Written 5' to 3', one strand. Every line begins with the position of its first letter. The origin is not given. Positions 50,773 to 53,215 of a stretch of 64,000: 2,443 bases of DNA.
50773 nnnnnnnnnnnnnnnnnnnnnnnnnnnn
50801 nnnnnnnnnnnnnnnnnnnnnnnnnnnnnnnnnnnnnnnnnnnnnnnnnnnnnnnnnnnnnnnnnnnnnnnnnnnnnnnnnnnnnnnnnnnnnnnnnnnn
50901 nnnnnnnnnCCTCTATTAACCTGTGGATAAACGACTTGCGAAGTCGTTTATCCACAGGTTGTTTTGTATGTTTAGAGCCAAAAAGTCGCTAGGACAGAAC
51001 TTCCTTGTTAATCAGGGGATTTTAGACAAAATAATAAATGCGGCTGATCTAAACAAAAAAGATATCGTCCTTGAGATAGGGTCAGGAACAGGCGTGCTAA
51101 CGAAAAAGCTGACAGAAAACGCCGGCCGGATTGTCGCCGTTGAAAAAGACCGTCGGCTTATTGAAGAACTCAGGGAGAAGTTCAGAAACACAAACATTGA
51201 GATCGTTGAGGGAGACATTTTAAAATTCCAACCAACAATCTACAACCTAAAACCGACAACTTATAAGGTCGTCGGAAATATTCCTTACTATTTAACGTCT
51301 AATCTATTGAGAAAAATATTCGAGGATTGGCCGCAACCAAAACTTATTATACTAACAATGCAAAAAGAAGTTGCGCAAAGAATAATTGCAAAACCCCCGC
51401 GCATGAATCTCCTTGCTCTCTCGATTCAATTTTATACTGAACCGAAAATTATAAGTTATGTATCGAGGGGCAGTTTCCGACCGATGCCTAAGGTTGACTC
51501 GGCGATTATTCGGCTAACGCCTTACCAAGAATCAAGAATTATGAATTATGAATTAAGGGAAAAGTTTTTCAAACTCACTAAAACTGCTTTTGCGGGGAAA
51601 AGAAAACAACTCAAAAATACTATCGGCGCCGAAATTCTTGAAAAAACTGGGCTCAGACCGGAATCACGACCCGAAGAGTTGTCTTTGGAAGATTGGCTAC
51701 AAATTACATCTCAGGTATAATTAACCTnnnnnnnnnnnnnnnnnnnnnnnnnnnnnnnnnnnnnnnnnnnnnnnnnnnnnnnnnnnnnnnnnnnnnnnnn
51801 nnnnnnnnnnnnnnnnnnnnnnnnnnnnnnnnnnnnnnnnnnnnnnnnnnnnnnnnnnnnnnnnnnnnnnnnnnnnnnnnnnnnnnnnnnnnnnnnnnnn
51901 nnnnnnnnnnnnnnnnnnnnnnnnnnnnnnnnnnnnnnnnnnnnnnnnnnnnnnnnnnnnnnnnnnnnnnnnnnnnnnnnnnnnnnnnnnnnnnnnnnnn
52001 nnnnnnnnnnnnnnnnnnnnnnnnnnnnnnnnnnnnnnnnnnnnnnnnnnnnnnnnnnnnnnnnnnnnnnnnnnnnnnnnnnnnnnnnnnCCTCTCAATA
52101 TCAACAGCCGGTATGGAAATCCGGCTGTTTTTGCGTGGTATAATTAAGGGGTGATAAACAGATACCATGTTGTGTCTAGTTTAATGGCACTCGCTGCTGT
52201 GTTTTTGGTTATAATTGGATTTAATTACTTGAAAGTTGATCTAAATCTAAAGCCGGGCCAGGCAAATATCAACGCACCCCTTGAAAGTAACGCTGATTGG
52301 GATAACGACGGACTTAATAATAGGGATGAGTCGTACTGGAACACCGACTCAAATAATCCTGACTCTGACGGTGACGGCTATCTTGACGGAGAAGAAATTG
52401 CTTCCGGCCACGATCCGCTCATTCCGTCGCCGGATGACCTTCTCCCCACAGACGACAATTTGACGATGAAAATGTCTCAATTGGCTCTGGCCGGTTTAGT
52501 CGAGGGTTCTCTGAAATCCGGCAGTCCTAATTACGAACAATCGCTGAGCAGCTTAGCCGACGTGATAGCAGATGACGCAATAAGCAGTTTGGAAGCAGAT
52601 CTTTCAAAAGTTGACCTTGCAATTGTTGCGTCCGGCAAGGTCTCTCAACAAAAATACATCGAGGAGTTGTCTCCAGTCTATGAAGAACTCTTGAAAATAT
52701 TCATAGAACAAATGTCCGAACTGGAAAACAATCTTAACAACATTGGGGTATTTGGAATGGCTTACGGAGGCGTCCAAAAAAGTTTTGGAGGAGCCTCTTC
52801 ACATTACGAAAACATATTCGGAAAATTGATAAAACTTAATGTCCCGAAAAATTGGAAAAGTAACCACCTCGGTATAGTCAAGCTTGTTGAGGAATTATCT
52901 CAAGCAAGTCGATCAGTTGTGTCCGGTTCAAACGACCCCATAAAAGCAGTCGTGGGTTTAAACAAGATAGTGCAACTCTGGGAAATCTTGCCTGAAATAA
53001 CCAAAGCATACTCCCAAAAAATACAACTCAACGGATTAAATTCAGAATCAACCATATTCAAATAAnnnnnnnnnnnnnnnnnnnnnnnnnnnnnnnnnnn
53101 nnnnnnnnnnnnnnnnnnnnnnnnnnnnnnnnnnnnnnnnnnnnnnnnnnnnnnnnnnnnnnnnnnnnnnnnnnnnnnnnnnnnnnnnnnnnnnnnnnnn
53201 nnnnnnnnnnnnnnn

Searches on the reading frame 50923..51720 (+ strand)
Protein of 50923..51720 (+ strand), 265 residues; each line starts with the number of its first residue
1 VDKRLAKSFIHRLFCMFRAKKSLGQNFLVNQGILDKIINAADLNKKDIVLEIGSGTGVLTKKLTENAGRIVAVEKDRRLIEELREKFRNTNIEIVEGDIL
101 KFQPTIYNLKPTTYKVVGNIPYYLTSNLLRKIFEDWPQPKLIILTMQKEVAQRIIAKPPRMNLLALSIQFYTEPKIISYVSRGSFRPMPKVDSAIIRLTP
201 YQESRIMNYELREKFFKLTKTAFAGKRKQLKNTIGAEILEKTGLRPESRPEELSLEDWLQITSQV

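Call 43: search_protein_families(library=pfam, proteins=[window:50923-51720:+], max_evalue=0.0001)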
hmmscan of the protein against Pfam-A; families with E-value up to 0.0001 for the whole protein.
window:50923-51720:+ (265 aa): 4 families
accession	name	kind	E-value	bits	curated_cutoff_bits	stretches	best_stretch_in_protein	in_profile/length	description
PF00398.26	RrnaAD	-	1.2e-56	192.2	24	1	17-262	2-258/263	Ribosomal RNA adenine dimethylase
PF13649.12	Methyltransf_25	-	2.2e-07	31.9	27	1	49-103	1-59/97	Methyltransferase domain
PF01135.25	PCMT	-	2.3e-05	24.7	20.3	1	37-95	65-126/210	Protein-L-isoaspartate(D-aspartate) O-methyltransferase (PCMT)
PF08241.18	Methyltransf_11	-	4.1e-05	24.6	21.2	1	50-101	1-53/95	Methyltransferase domain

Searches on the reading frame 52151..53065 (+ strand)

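Call 43: search_protein_families(library=pfam, proteins=[window:52151-53065:+], max_evalue=0.0001)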
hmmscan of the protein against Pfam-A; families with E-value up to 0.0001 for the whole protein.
window:52151-53065:+ (304 aa): 1 family
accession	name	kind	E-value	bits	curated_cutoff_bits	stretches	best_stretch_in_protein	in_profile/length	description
PF18884.5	TSP3_bac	-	3.5e-08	33.6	25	0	71-90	1-20/22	Bacterial TSP3 repeat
